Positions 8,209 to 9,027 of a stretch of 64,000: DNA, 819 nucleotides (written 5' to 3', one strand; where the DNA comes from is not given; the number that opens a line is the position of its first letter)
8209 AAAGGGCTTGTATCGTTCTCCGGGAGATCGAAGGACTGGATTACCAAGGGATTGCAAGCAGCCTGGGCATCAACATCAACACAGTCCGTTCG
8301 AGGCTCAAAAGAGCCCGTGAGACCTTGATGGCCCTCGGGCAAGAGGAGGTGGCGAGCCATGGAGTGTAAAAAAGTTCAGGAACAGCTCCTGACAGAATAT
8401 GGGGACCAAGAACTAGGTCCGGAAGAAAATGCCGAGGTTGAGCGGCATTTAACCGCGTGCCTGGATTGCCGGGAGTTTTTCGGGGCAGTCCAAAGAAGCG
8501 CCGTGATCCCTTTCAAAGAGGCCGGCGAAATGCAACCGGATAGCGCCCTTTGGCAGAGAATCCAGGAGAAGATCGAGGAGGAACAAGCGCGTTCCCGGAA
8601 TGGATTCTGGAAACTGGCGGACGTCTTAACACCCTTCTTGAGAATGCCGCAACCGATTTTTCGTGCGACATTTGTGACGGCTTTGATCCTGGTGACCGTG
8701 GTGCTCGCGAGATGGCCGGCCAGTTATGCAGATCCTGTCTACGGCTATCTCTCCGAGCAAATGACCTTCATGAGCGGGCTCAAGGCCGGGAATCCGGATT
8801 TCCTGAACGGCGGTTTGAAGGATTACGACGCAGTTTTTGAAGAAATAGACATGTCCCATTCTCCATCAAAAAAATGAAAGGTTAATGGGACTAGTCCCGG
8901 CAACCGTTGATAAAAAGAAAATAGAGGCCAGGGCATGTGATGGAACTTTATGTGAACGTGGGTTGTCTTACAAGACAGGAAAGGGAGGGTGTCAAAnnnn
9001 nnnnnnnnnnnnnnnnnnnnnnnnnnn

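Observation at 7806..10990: Envelope-stress-like module: ECF sigma / zinc anti-sigma pair followed by a triplicated Spy/CpxP-like (LTXXQ) periplasmic protein unit, each copy with its own palindrome-containing promoter region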

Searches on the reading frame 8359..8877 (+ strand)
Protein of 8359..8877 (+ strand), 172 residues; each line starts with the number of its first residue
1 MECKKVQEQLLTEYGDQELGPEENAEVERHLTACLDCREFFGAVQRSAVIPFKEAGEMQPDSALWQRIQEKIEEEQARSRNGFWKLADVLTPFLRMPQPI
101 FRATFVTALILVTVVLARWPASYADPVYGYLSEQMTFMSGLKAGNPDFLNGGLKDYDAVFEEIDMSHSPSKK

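Call 6: search_protein_families(library=pfam, proteins=[window:8359-8877:+], max_evalue=0.1)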
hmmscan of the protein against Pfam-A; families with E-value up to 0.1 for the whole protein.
window:8359-8877:+ (172 aa): 1 family
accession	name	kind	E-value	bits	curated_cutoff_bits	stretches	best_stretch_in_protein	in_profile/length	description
PF13490.11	zf-HC2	-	5.4e-08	33.2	22.2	1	8-38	5-35/35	Putative zinc-finger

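Call 7: search_protein_families(library=ncbifam, proteins=[window:8359-8877:+], max_evalue=0.1)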
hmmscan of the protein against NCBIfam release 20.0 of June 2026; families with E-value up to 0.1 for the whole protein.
window:8359-8877:+ (172 aa): 5 families
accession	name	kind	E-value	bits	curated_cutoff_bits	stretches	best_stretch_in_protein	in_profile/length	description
NF052375.1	antisigma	equivalog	1.9e-09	37.9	100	1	11-132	2-122/217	anti-sigma factor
NF052368.1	antisigmaE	subfamily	2.5e-07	30.4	50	1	1-40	2-40/48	anti-sigma factor family protein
TIGR03988.1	antisig_RsrA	equivalog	6.5e-06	26.2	62.5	1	2-77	1-75/77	mycothiol system anti-sigma-R factor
TIGR02451.1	anti_sig_ChrR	subfamily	0.0016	18.2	124.5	1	6-80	3-77/216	ChrR family anti-sigma-E factor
NF010501.0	PRK13920.1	subfamily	0.084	12.5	225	1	9-115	6-90/213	putative anti-sigmaE protein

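Call 19: find_encoding_contigs(protein=window:8359-8877:+, flank=10000, max_places=6)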
Protein window:8359-8877:+ (172 aa): no gene with exactly this product is on record in the collection.

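Call 21: find_homologous_proteins(query=window:8359-8877:+, max_evalue=0.00001)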
Query window:8359-8877:+ (172 aa): 93 proteins with E <= 0.00001 among 123 candidates.
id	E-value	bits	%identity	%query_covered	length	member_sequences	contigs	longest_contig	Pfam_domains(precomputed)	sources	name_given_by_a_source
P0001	1.8e-111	387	100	100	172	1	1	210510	PF13490.12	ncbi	ncbi:MAG: zf-HC2 domain-containing protein [Candidatus Omnitrophota bacterium]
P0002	4.9e-92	324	83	100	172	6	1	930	PF13490.12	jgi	jgi:predicted anti-sigma-YlaC factor YlaD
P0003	1.3e-90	319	80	100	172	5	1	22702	PF13490.12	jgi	jgi:anti-sigma factor RsiW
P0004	4.6e-88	311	80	100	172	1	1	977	PF13490.12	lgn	-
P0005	9.5e-87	307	81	96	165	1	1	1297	PF13490.12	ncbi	-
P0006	3.1e-85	302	82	95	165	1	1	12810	PF13490.12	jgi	jgi:predicted anti-sigma-YlaC factor YlaD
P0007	2.5e-84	299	80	95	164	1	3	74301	PF13490.12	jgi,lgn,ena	-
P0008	5.4e-82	291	78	95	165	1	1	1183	PF13490.12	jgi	jgi:anti-sigma factor RsiW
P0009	1.3e-81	290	76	100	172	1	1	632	PF13490.12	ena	-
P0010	7.2e-81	288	79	95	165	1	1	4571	PF13490.12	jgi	jgi:anti-sigma factor RsiW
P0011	7.3e-81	288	79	100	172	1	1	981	PF13490.12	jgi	jgi:anti-sigma factor RsiW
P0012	1.0e-80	287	78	95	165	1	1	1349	PF13490.12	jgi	jgi:predicted anti-sigma-YlaC factor YlaD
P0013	4.3e-80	285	77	95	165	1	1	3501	PF13490.12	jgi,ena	-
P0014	3.7e-79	282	76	95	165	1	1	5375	PF13490.12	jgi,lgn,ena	-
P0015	4.5e-79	282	75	95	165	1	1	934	PF13490.12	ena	-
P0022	3.1e-75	269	74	95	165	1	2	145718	PF13490.12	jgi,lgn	jgi:predicted anti-sigma-YlaC factor YlaD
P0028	3.7e-73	263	73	95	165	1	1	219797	PF13490.12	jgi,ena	-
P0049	1.2e-65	238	65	95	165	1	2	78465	PF13490.12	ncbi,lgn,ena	-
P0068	2.3e-60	221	60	95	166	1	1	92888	PF13490.12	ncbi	ncbi:MAG: zf-HC2 domain-containing protein [Candidatus Omnitrophota bacterium]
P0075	2.0e-58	215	57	94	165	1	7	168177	PF13490.12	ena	-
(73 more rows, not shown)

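Call 26: find_encoding_contigs(protein=P0007, flank=6000, max_places=3)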
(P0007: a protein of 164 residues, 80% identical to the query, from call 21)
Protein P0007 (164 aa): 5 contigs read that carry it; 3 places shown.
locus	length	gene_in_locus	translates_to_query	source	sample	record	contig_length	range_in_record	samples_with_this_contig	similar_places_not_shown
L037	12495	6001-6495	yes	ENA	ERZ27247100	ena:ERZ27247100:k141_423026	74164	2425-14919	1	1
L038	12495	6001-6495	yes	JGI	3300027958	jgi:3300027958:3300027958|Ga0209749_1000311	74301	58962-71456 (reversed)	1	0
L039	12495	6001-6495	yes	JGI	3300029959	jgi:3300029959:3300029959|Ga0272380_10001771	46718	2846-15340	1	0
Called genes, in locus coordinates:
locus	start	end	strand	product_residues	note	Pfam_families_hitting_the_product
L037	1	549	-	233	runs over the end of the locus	PF21842:DUF6901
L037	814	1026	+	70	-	-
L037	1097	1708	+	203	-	PF07661:MORN_2 (faint)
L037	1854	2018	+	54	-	-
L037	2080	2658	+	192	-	PF00565:SNase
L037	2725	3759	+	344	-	PF01565:FAD_binding_4, PF02873:MurB_C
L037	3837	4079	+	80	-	-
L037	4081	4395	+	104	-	-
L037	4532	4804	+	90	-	-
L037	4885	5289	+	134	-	-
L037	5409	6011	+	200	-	PF07638:Sigma70_ECF (faint), PF04542:Sigma70_r2, PF08281:Sigma70_r4_2, PF04545:Sigma70_r4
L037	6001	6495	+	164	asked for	PF13490:zf-HC2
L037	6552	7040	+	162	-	PF13801:Metal_resist, PF07813:LTXXQ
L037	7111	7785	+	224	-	PF07813:LTXXQ (weak)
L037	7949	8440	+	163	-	PF13801:Metal_resist (weak), PF07813:LTXXQ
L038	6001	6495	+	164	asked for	PF13490:zf-HC2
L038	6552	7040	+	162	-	PF13801:Metal_resist, PF07813:LTXXQ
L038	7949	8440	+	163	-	PF13801:Metal_resist (weak), PF07813:LTXXQ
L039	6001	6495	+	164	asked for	PF13490:zf-HC2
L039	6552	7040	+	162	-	PF13801:Metal_resist, PF07813:LTXXQ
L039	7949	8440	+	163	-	PF13801:Metal_resist (weak), PF07813:LTXXQ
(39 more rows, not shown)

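Call 27: find_encoding_contigs(protein=P0003, flank=5000, max_places=1)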
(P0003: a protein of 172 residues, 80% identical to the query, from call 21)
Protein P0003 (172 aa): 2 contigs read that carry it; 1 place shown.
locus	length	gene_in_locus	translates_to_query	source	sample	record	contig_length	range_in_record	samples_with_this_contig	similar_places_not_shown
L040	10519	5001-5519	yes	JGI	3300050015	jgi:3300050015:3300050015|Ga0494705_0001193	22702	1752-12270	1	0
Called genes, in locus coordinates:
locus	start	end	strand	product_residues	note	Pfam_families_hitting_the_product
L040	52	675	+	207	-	PF07661:MORN_2 (faint)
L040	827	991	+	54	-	-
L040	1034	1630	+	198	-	PF00565:SNase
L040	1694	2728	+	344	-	PF01565:FAD_binding_4, PF02873:MurB_C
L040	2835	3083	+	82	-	-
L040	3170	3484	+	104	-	-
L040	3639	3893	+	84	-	-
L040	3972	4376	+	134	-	-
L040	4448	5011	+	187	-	PF04542:Sigma70_r2, PF08281:Sigma70_r4_2, PF04545:Sigma70_r4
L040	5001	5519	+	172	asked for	PF13490:zf-HC2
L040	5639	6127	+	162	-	PF13801:Metal_resist, PF07813:LTXXQ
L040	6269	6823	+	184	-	PF13801:Metal_resist (faint), PF07813:LTXXQ (weak)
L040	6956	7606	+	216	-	PF13801:Metal_resist, PF07813:LTXXQ (weak)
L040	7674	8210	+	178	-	-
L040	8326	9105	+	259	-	PF01628:HrcA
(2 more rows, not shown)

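Call 28: find_encoding_contigs(protein=P0022, flank=5000, max_places=1)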
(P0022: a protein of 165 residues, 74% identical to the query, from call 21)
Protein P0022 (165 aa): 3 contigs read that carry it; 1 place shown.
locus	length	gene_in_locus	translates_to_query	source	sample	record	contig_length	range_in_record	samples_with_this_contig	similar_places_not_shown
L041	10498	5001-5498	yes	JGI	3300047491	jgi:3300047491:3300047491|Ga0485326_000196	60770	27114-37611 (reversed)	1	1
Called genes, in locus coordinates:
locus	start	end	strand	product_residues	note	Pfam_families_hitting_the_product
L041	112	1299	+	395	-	PF13557:Phenol_MetA_deg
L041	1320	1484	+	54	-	-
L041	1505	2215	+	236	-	PF00565:SNase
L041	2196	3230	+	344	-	PF01565:FAD_binding_4, PF02873:MurB_C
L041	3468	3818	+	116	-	-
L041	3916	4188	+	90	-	-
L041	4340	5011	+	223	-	PF04542:Sigma70_r2, PF08281:Sigma70_r4_2, PF04545:Sigma70_r4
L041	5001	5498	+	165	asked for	PF13490:zf-HC2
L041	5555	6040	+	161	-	PF13801:Metal_resist, PF07813:LTXXQ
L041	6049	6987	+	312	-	PF01628:HrcA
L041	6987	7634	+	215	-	PF01025:GrpE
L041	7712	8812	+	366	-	PF00226:DnaJ, PF01556:DnaJ_C, PF00684:DnaJ_CXXCXGXG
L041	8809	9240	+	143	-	PF13279:4HBT_2, PF03061:4HBT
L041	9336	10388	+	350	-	PF01210:NAD_Gly3P_dh_N, PF03807:F420_oxidored (weak), PF07479:NAD_Gly3P_dh_C, PF20618:GPD_NAD_C_bact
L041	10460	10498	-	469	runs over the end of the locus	PF03349:Toluene_X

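Call 29: find_encoding_contigs(protein=P0028, flank=5000, max_places=1)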
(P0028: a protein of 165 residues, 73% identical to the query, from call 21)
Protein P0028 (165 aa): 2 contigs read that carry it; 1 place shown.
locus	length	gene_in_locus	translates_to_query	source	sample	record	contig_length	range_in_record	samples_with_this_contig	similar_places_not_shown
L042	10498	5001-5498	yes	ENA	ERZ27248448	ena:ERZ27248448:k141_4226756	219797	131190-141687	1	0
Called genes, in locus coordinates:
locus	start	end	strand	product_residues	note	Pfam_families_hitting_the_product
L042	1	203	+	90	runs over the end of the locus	-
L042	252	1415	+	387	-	PF02518:HATPase_c (weak)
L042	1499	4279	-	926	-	PF26157:SGL_GH162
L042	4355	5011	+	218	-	PF04542:Sigma70_r2, PF08281:Sigma70_r4_2, PF04545:Sigma70_r4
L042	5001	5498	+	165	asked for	PF13490:zf-HC2 (weak)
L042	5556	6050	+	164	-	PF13801:Metal_resist, PF07813:LTXXQ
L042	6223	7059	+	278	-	PF01628:HrcA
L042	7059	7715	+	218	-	PF01025:GrpE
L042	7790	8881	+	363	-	PF00226:DnaJ, PF01556:DnaJ_C, PF00684:DnaJ_CXXCXGXG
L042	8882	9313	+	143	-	PF13279:4HBT_2, PF03061:4HBT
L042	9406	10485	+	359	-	PF01210:NAD_Gly3P_dh_N, PF03807:F420_oxidored (weak), PF07479:NAD_Gly3P_dh_C, PF20618:GPD_NAD_C_bact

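Call 30: find_encoding_contigs(protein=P0049, flank=5000, max_places=1)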
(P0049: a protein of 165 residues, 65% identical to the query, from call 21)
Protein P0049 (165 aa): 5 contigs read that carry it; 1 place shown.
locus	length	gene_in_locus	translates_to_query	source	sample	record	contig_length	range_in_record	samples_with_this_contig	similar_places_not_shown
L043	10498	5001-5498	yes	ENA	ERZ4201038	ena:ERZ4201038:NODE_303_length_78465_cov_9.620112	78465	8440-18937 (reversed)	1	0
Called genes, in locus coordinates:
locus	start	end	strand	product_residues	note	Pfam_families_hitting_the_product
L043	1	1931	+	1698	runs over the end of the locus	PF13414:TPR_11 (weak), PF13371:TPR_9 (weak), PF00515:TPR_1 (weak), PF07719:TPR_2 (weak), PF13414:TPR_11, PF13432:TPR_16 (weak), PF00515:TPR_1 (weak), PF13424:TPR_12 (weak), +7 more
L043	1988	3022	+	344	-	PF01565:FAD_binding_4, PF02873:MurB_C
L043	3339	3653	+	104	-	-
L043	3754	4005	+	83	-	-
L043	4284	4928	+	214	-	PF07638:Sigma70_ECF (weak), PF04542:Sigma70_r2, PF04545:Sigma70_r4, PF08281:Sigma70_r4_2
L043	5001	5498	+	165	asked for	PF13490:zf-HC2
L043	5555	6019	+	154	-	PF13801:Metal_resist, PF07813:LTXXQ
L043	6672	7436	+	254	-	PF10340:Say1_Mug180, PF20434:BD-FAE, PF07859:Abhydrolase_3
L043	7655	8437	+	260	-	PF01628:HrcA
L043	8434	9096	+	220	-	PF01025:GrpE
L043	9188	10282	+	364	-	PF00226:DnaJ, PF01556:DnaJ_C, PF00684:DnaJ_CXXCXGXG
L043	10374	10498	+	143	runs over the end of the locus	PF13279:4HBT_2, PF03061:4HBT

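Call 31: find_encoding_contigs(protein=P0068, flank=5000, max_places=1)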
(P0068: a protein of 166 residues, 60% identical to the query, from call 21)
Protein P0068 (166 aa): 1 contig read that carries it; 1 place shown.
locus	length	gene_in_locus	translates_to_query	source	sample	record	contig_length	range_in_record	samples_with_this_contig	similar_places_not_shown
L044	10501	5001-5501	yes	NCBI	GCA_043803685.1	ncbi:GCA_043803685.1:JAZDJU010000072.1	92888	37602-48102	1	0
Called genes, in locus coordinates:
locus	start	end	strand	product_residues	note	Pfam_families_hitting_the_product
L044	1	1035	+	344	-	PF01565:FAD_binding_4, PF02873:MurB_C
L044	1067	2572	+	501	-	PF01370:Epimerase, PF05368:NmrA, PF13460:NAD_binding_10, PF16363:GDP_Man_Dehyd (weak), PF11066:DUF2867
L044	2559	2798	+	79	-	-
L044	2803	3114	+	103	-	-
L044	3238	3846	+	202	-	-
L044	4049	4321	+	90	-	-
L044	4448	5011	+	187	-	PF07638:Sigma70_ECF (weak), PF04542:Sigma70_r2, PF08281:Sigma70_r4_2, PF04545:Sigma70_r4, PF13384:HTH_23 (faint)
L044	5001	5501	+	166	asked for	PF13490:zf-HC2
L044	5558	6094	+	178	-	PF13801:Metal_resist, PF07813:LTXXQ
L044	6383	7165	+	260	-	PF01628:HrcA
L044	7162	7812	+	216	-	PF01025:GrpE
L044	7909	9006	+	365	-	PF00226:DnaJ, PF01556:DnaJ_C, PF00684:DnaJ_CXXCXGXG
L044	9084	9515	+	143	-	PF13279:4HBT_2, PF03061:4HBT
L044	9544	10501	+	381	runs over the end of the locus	PF01210:NAD_Gly3P_dh_N, PF03807:F420_oxidored, PF07479:NAD_Gly3P_dh_C, PF20618:GPD_NAD_C_bact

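Call 32: find_encoding_contigs(protein=P0075, flank=5000, max_places=1)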
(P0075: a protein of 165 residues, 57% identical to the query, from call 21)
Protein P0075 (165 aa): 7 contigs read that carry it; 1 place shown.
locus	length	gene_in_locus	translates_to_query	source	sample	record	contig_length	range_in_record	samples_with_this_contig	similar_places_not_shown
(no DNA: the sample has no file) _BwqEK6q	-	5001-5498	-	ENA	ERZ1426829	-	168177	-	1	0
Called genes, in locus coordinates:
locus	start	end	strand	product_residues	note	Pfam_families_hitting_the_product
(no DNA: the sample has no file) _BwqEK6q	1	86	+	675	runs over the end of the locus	PF13510:Fer2_4, PF10588:NADH-G_4Fe-4S_3, PF12838:Fer4_7, PF13183:Fer4_8 (weak), PF22117:Fer4_Nqo3, PF02906:Fe_hyd_lg_C, PF02256:Fe_hyd_SSU, PF01257:2Fe-2S_thioredx, +3 more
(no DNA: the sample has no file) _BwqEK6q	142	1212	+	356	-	PF01565:FAD_binding_4, PF02873:MurB_C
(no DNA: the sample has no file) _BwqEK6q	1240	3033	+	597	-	PF00515:TPR_1 (weak), PF07719:TPR_2 (weak), PF13424:TPR_12, PF13432:TPR_16 (weak), PF13424:TPR_12 (weak), PF13431:TPR_17 (weak), PF00515:TPR_1 (weak), PF07719:TPR_2 (weak), +7 more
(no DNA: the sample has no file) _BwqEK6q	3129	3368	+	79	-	-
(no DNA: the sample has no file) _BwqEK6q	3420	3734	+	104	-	-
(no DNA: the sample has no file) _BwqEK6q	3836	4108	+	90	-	-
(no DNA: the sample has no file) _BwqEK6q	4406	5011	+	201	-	PF07638:Sigma70_ECF (weak), PF04542:Sigma70_r2, PF08281:Sigma70_r4_2, PF04545:Sigma70_r4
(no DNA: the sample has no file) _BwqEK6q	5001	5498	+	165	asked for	PF13490:zf-HC2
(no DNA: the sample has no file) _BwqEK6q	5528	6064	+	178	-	PF13801:Metal_resist, PF07813:LTXXQ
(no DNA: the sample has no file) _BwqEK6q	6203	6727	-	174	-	PF10543:ORF6N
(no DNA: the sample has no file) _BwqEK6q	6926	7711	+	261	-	PF01628:HrcA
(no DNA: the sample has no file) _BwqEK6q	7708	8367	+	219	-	PF01025:GrpE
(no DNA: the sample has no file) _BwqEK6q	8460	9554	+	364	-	PF00226:DnaJ, PF01556:DnaJ_C, PF00684:DnaJ_CXXCXGXG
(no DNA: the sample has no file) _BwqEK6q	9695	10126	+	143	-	PF13279:4HBT_2, PF03061:4HBT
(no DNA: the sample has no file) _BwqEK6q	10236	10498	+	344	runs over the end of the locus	PF01210:NAD_Gly3P_dh_N, PF03807:F420_oxidored, PF07479:NAD_Gly3P_dh_C, PF20618:GPD_NAD_C_bact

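Call 76: search_solved_structures(query=window:8359-8877:+, max_evalue=0.1)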
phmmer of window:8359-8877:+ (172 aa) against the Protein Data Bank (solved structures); distinct sequences matched with E-value up to 0.1: 1.
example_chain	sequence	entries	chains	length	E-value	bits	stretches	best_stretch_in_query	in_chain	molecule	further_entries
5wuq_C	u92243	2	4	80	0.079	15.7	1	1-78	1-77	Anti-sigma-W factor RsiW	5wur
